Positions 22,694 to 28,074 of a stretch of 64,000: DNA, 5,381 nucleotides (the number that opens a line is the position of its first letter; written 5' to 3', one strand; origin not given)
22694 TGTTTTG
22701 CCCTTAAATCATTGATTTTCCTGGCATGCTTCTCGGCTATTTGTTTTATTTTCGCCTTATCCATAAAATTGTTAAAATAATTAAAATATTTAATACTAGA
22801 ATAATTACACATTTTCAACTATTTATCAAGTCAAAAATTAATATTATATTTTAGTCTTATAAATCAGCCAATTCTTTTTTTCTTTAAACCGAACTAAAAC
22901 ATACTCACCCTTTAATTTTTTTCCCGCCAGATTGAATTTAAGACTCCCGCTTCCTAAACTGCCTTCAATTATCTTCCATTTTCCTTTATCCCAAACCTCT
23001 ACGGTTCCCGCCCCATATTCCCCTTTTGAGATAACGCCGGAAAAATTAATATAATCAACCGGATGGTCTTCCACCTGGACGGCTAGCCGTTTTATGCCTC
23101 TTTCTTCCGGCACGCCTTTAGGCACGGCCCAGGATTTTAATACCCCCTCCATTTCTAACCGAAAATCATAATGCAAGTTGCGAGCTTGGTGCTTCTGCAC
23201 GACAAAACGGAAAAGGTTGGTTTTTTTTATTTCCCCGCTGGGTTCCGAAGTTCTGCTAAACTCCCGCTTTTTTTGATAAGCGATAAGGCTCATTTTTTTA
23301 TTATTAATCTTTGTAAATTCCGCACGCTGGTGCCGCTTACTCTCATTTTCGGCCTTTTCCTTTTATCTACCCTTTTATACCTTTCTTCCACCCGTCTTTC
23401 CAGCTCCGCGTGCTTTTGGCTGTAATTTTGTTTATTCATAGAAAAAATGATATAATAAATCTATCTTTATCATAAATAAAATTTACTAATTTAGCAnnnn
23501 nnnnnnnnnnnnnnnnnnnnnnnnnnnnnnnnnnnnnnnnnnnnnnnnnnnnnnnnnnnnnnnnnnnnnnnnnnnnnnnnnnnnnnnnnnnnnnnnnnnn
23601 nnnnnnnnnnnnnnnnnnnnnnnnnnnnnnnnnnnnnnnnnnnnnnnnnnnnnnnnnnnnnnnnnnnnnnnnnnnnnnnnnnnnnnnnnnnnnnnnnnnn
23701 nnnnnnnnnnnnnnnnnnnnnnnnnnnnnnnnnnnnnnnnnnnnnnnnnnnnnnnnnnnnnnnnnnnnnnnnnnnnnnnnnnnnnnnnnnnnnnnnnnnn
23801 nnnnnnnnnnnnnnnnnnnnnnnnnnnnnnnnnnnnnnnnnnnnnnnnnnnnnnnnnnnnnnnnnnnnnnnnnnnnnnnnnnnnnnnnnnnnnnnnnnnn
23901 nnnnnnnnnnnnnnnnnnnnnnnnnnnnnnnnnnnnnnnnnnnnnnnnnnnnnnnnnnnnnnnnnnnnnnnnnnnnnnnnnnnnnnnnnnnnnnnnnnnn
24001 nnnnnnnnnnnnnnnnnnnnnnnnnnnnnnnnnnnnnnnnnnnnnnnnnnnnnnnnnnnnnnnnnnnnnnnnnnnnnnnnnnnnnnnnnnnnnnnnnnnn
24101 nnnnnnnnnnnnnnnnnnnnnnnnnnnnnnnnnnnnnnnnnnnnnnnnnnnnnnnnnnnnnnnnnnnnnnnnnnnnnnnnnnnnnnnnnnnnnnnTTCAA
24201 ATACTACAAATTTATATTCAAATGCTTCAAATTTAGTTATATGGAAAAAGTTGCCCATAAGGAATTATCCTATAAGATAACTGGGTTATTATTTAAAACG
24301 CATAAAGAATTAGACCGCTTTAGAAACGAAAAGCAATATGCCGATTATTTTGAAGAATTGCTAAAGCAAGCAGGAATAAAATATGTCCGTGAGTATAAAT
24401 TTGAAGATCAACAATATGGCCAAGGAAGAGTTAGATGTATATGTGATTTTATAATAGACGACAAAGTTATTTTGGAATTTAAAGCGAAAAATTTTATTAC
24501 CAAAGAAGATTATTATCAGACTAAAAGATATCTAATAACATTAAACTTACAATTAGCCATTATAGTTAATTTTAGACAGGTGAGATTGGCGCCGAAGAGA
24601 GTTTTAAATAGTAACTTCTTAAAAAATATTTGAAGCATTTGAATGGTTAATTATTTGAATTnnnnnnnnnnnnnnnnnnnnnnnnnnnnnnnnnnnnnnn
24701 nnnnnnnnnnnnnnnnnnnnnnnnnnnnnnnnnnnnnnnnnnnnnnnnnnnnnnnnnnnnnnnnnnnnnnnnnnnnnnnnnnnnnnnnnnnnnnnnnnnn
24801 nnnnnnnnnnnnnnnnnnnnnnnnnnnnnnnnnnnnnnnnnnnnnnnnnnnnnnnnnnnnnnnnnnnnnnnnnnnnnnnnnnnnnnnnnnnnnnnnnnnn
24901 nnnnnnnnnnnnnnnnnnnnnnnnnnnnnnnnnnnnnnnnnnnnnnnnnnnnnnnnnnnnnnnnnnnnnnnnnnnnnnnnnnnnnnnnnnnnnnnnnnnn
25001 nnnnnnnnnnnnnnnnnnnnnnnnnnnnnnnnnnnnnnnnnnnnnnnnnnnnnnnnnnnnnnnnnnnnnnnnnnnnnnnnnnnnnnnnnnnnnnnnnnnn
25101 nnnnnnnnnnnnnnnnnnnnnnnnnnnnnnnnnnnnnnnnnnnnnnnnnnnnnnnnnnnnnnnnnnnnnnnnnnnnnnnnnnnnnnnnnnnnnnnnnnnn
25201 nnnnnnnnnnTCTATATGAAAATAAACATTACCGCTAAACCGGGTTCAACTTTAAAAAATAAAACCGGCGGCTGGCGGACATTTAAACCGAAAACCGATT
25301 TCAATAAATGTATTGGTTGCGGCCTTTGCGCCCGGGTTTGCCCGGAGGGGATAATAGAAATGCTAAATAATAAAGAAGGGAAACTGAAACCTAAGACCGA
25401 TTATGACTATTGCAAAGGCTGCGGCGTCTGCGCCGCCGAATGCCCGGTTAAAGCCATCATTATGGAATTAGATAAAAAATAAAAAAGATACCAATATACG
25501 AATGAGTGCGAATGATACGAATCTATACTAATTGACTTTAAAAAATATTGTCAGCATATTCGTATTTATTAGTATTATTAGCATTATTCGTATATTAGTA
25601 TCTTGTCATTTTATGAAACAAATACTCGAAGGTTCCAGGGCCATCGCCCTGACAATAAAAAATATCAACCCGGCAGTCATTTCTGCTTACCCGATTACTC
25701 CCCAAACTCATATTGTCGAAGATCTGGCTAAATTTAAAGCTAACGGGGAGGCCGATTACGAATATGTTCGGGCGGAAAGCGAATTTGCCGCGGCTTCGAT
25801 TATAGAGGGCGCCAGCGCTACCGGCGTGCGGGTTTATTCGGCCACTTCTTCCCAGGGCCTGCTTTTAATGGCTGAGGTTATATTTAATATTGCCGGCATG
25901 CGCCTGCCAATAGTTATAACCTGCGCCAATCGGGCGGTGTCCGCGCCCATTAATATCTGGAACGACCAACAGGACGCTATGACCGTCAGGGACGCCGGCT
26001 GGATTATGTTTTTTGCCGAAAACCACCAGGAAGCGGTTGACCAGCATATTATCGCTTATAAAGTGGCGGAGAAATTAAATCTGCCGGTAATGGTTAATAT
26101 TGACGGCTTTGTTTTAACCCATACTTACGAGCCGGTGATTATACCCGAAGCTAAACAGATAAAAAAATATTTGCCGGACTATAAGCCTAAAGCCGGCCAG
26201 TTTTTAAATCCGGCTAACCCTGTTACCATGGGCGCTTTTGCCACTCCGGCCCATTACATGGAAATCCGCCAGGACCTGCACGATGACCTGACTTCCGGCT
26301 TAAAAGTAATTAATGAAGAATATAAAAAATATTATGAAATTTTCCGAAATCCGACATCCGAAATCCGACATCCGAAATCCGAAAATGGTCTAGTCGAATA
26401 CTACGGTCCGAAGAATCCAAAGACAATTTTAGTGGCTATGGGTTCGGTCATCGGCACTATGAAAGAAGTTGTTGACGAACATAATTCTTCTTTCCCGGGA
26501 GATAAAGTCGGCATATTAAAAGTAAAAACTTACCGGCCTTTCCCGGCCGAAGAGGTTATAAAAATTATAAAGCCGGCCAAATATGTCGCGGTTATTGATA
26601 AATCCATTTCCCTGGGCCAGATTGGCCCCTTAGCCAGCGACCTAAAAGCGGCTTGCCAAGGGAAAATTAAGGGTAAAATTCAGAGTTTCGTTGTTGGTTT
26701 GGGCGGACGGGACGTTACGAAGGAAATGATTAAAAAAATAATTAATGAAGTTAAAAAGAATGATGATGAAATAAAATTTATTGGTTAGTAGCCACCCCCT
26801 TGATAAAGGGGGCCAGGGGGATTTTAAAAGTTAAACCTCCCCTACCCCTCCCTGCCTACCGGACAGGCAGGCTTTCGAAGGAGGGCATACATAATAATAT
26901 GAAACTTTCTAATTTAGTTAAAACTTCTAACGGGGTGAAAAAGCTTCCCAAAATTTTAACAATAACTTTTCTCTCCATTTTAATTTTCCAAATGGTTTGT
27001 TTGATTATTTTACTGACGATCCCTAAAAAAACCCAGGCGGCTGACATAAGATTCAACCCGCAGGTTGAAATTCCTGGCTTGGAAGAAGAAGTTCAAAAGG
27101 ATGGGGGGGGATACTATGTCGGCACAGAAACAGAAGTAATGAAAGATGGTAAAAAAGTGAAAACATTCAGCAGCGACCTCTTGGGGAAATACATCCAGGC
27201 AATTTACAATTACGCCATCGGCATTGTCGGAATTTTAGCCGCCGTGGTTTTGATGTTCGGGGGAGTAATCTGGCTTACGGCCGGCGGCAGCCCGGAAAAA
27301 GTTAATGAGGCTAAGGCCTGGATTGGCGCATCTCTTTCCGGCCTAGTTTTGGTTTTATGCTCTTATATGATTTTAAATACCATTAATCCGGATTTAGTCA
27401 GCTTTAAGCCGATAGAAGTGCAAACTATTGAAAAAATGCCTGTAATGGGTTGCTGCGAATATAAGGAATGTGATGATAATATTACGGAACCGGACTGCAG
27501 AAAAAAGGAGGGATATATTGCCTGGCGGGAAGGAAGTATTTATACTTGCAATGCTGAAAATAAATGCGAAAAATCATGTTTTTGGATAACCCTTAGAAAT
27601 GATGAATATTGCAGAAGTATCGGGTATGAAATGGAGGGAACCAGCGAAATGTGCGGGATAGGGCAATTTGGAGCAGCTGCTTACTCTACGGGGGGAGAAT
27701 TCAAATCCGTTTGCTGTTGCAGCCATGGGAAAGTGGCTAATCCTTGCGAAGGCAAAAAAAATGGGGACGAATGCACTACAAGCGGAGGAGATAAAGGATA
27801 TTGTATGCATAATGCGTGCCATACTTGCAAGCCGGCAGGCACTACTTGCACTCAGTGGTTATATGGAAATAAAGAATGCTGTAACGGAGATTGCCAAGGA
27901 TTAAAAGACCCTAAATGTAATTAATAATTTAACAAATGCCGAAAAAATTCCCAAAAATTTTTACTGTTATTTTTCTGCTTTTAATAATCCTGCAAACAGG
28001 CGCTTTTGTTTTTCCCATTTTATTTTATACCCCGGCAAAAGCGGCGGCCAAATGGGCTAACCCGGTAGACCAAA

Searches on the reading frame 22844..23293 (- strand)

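Call 55: search_protein_families(library=pfam, proteins=[window:22844-23293:-], max_evalue=0.01)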
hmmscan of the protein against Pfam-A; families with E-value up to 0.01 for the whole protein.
window:22844-23293:- (149 aa): 1 family
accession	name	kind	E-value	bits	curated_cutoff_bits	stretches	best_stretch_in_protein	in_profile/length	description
PF13298.12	LigD_N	-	1.5e-41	141.3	31.1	1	33-135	1-107/107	DNA Ligase D 3'-phosphoesterase domain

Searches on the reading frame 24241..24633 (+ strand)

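Call 56: search_protein_families(library=pfam, proteins=[window:24241-24633:+], max_evalue=0.01)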
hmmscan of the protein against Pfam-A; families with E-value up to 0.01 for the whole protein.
window:24241-24633:+ (130 aa): 2 families
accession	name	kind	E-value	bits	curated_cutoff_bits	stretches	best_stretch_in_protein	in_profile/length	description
PF13366.12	PDDEXK_3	-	1e-16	61.8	22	1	7-117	1-113/117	PD-(D/E)XK nuclease superfamily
PF13588.12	HSDR_N_2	-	0.0058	17.1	25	1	63-116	34-93/110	Type I restriction enzyme R protein N terminus (HSDR_N)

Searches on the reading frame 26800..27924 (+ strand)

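Call 6: search_protein_families(library=pfam, proteins=[window:26800-27924:+])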
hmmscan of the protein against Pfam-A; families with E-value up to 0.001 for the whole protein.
window:26800-27924:+ (374 aa): 1 family
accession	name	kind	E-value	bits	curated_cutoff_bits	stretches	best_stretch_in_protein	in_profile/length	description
PF18895.5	T4SS_pilin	-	1.8e-10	41.2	26.6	1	126-195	3-71/71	Type IV secretion system pilin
